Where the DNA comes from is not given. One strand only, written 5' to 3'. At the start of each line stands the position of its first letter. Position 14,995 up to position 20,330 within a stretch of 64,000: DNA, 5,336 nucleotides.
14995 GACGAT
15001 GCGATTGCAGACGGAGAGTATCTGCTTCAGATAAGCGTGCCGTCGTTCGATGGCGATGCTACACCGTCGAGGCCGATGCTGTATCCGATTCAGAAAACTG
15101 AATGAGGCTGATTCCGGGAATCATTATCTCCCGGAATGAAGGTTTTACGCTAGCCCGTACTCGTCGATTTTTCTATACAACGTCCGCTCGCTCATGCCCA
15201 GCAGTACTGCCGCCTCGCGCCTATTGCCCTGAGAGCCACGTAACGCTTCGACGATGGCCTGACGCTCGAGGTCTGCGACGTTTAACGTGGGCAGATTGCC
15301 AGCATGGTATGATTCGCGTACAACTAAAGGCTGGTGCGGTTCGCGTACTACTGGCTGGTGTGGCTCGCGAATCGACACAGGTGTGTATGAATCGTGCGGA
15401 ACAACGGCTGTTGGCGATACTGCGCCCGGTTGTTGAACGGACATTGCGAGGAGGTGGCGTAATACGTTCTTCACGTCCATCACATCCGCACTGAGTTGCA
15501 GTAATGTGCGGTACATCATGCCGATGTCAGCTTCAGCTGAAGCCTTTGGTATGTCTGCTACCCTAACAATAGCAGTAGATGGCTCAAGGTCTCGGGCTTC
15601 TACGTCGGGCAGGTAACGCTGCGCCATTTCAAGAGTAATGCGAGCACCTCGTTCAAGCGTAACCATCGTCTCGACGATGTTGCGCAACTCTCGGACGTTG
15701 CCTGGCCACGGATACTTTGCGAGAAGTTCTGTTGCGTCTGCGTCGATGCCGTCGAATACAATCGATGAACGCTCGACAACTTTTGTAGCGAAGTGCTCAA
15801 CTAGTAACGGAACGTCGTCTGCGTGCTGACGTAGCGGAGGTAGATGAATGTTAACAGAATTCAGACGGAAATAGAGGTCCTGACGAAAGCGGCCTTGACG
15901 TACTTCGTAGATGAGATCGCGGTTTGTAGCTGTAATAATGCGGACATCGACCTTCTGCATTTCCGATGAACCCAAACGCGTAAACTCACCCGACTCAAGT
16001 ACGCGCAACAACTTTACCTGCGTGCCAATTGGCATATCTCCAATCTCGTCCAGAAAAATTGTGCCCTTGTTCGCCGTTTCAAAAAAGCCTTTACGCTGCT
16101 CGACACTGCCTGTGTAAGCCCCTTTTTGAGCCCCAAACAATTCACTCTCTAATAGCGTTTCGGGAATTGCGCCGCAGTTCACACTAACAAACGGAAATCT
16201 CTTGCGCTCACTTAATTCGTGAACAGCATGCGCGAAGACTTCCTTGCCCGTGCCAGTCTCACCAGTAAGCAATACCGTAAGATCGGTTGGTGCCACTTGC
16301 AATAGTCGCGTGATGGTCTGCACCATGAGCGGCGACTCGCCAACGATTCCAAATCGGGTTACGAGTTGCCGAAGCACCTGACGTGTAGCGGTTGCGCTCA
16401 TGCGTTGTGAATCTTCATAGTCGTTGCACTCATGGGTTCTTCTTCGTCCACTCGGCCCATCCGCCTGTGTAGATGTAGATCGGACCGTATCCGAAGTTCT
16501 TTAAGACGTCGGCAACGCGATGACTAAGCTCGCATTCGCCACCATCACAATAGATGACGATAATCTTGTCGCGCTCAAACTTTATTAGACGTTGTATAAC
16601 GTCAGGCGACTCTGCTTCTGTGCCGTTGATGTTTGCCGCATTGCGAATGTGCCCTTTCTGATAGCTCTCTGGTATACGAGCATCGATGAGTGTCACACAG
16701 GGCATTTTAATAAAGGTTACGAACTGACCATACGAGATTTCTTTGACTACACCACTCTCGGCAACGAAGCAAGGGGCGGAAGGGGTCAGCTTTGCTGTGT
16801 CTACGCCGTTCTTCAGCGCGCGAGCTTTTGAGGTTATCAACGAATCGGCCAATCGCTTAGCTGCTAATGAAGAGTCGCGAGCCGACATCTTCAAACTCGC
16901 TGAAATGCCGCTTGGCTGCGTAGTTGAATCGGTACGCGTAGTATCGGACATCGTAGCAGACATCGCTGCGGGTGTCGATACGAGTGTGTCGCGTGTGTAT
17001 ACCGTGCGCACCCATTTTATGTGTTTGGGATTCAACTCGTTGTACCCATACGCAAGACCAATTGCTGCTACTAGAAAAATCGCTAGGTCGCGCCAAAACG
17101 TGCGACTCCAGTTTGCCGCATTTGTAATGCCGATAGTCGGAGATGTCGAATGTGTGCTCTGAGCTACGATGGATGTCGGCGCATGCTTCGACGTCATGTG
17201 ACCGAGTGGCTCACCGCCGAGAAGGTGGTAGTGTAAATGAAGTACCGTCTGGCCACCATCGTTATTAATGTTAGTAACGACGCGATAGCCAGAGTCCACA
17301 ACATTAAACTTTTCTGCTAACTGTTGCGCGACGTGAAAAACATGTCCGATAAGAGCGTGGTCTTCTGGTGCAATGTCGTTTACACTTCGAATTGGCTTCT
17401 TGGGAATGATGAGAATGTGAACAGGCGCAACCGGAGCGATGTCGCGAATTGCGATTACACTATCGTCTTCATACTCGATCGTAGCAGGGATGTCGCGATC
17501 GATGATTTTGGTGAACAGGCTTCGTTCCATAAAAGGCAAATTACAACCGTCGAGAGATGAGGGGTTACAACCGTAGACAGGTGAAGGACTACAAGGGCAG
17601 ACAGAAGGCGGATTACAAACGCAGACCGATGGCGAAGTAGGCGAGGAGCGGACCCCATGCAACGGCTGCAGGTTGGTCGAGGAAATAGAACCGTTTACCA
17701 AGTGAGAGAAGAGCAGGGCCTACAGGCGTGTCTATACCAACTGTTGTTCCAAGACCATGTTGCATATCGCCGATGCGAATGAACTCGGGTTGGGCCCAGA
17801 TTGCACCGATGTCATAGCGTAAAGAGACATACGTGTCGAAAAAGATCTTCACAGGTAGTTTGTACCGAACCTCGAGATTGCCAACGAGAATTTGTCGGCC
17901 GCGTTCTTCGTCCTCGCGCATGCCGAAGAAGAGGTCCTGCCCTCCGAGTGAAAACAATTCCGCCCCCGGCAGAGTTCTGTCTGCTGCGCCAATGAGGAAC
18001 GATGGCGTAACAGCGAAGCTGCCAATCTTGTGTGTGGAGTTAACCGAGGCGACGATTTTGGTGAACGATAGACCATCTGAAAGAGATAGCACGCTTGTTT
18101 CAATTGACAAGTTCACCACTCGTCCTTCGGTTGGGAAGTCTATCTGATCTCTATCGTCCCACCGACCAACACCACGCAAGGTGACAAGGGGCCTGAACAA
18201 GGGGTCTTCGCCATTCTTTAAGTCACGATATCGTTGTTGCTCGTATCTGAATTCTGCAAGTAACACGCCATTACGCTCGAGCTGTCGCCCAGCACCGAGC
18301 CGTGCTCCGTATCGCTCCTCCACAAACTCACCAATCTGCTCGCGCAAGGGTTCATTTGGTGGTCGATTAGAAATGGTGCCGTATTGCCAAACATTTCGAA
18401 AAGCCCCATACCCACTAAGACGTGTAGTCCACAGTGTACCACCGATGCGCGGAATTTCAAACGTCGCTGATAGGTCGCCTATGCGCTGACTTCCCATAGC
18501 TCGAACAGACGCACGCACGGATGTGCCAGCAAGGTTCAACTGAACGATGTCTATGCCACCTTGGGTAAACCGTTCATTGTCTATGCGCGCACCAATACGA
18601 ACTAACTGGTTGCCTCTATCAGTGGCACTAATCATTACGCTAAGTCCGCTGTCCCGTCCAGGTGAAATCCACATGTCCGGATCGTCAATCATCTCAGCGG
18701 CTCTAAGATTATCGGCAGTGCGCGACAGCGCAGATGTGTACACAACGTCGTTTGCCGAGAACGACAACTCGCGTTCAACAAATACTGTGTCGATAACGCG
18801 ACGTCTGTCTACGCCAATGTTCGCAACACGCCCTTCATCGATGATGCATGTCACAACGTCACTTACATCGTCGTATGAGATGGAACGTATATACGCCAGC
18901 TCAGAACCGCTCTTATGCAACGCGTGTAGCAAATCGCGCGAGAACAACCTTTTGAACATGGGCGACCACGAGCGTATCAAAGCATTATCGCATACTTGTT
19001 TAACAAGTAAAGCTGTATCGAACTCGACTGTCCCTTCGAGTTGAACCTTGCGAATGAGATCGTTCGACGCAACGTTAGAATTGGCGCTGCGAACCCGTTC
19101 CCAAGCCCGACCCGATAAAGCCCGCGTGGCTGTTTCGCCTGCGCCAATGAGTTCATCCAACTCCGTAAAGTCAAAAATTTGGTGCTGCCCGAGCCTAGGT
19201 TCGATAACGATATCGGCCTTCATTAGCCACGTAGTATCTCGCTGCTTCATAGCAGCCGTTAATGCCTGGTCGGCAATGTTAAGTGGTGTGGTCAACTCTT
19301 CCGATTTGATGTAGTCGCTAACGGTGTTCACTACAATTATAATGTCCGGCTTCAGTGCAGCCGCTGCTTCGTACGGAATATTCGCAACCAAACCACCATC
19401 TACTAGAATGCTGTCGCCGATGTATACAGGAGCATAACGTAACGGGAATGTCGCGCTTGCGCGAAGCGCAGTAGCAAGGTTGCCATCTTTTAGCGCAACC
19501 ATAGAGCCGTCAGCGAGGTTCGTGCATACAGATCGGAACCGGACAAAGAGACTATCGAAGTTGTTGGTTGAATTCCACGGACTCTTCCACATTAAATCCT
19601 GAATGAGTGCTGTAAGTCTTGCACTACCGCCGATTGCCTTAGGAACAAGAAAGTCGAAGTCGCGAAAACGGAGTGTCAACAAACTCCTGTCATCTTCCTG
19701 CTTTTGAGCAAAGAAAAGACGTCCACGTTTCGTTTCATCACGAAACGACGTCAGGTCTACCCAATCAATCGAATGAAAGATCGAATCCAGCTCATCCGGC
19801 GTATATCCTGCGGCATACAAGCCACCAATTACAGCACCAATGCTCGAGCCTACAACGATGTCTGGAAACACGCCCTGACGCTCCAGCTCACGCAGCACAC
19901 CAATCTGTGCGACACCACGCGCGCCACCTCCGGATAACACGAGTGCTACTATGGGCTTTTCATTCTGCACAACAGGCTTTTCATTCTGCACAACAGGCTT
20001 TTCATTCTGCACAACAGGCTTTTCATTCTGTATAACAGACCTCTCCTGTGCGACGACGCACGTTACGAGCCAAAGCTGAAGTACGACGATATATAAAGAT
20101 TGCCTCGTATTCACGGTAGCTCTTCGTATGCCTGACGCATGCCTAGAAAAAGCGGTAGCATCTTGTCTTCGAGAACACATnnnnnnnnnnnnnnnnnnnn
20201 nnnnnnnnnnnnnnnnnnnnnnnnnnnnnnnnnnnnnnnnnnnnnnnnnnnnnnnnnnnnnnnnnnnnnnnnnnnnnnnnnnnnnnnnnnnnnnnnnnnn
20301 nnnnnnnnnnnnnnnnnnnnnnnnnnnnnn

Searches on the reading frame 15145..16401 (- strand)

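Call 94: search_protein_families(library=ncbifam, max_evalue=0.00001, proteins=[window:15145-16401:-])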
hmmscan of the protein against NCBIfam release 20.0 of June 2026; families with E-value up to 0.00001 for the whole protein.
window:15145-16401:- (418 aa): 25 families
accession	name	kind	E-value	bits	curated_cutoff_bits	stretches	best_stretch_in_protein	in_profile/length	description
NF041552.1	TF_PrdR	equivalog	1.5e-100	337.2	795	1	18-267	268-517/577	sigma-54 dependent transcriptional regulator PrdR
TIGR01818.1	ntrC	equivalog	1.6e-96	323.9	558.6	1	16-267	133-384/463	nitrogen regulation protein NR(I)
TIGR01817.1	nifA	equivalog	3.4e-96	323.1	528.85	1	11-258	190-436/534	nif-specific transcriptional activator NifA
NF008469.0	PRK11361.1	equivalog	1.1e-92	311.2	714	1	9-257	135-383/461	acetoacetate metabolism transcriptional regulator AtoC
NF038308.1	RNA_repair_RtcR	equivalog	1.6e-91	307.8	650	1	13-276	176-448/530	RNA repair transcriptional activator RtcR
NF003451.0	PRK05022.1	equivalog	1.5e-89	301.1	476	1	12-253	185-426/512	nitric oxide reductase transcriptional regulator NorR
NF050807.1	TransRegFlbDCaul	equivalog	9.3e-89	298.3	750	2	20-306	121-404/454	sigma-54-dependent transcriptional regulator FlbD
TIGR02915.1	PEP_resp_reg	equivalog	2.6e-86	290.2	502.6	1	15-258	137-380/445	PEP-CTERM-box response regulator transcription factor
TIGR02329.1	propionate_PrpR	equivalog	4e-85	286.4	499.2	1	3-283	198-486/526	propionate catabolism operon regulatory protein PrpR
NF041946.1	LuxO_transreg_Vib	equivalog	1.2e-83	281.5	800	1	16-274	132-390/463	quorum-sensing sigma-54 dependent transcriptional regulator LuxO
NF007689.0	PRK10365.1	equivalog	4.5e-82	276.2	760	1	15-258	137-385/441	sigma-54-dependent response regulator transcription factor ZraR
NF011958.0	PRK15429.1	equivalog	8e-82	275.9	830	1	16-269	377-631/692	formate hydrogenlyase transcriptional activator FlhA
TIGR02974.1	phageshock_pspF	equivalog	2.9e-81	273.3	443.55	1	19-250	1-233/336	phage shock protein operon transcriptional activator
NF011953.0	PRK15424.1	equivalog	2.7e-78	263.9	703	1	4-274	206-492/538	propionate catabolism operon regulatory protein PrpR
NF041906.1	V4R_TF_MobR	exception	9.1e-78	262.1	999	1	16-251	231-466/544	phenol degradation transcriptional regulator MobR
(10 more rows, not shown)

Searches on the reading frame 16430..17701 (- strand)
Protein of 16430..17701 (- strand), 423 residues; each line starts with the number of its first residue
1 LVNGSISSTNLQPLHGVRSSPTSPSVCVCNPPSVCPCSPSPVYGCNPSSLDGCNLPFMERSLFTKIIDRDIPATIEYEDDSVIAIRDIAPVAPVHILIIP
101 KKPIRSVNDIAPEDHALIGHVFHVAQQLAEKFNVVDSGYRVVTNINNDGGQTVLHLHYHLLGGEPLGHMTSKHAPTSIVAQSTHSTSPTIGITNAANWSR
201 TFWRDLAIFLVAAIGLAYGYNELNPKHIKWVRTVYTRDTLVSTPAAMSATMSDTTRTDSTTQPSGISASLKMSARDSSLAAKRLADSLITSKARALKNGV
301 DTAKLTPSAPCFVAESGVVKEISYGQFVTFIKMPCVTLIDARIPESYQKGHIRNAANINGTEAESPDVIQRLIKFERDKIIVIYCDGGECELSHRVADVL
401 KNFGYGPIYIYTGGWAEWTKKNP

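Call 94: search_protein_families(library=ncbifam, max_evalue=0.00001, proteins=[window:16430-17701:-])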
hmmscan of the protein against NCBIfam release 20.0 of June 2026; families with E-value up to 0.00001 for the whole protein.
window:16430-17701:- (423 aa): 10 families
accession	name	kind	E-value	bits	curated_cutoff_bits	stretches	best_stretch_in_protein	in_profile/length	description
NF007965.0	PRK10687.1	equivalog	1.2e-34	118.9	206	1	59-172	3-116/119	purine nucleoside phosphoramidase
NF045834.1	M_plasma_HinT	exception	5.1e-22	78.7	130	1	62-161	1-99/102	histidine triad protein HinT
NF041203.1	rhodanese_LYCAU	equivalog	4.7e-12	45.7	115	1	314-421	15-119/126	rhodanese-related (seleno)protein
NF045694.1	seleno_TsoB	exception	1.5e-09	36.5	805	1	336-421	62-152/572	rhodanese/DsbD fusion-like selenoprotein TsoB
NF045521.1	rhoda_near_glyco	subfamily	2.4e-07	30.7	145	1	334-422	30-112/144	rhodanese homology domain-containing protein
NF007627.0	PRK10287.1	equivalog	4.3e-07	30.1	102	1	338-407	23-87/104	thiosulfate sulfurtransferase PspE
NF001133.1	PRK00142.1-1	equivalog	7.7e-07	28.9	170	1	318-421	104-206/229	oxygen-dependent tRNA uridine(34) hydroxylase TrhO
NF006444.0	PRK08762.1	equivalog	1.5e-06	27.1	449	1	321-421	16-110/387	molybdopterin-synthase adenylyltransferase MoeB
TIGR02981.1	phageshock_pspE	exception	1.9e-06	28.1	126.3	1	337-408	20-86/101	thiosulfate sulfurtransferase PspE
NF001195.0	PRK00162.1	equivalog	4.8e-06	26.8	102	0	335-423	20-101/108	thiosulfate sulfurtransferase GlpE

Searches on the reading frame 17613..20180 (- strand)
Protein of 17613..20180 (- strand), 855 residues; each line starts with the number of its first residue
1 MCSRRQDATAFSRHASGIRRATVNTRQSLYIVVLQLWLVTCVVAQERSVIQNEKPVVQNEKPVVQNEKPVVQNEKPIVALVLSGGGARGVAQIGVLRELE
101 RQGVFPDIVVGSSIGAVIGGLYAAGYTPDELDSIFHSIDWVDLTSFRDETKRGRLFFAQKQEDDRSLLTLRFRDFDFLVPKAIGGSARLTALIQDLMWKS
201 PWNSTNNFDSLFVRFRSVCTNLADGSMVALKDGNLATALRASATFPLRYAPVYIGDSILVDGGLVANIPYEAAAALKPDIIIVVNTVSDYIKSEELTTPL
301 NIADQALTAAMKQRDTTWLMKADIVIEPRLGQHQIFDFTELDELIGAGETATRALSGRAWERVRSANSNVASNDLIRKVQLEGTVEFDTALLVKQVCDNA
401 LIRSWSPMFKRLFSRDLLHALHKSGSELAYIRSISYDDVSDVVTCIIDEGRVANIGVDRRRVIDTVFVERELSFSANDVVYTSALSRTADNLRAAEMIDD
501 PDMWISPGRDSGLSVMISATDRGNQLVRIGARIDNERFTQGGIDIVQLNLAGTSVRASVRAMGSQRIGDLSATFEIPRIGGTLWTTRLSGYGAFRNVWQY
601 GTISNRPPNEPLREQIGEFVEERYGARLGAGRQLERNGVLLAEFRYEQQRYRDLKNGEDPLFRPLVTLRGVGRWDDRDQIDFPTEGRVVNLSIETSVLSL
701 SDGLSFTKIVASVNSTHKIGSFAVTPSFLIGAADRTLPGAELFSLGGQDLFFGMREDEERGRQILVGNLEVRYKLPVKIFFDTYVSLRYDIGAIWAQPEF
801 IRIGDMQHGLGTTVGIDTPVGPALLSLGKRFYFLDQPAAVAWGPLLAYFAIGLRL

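Call 54: search_protein_families(library=pfam, max_evalue=0.01, proteins=[window:17613-20180:-])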
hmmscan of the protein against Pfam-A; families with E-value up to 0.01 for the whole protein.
window:17613-20180:- (855 aa): 2 families
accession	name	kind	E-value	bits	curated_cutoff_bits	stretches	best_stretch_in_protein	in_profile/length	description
PF01734.28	Patatin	-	9.3e-33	114.5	27.7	1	80-273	1-190/191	Patatin-like phospholipase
PF01103.29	Omp85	-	4.8e-14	53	24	1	549-830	1-305/325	Omp85 superfamily domain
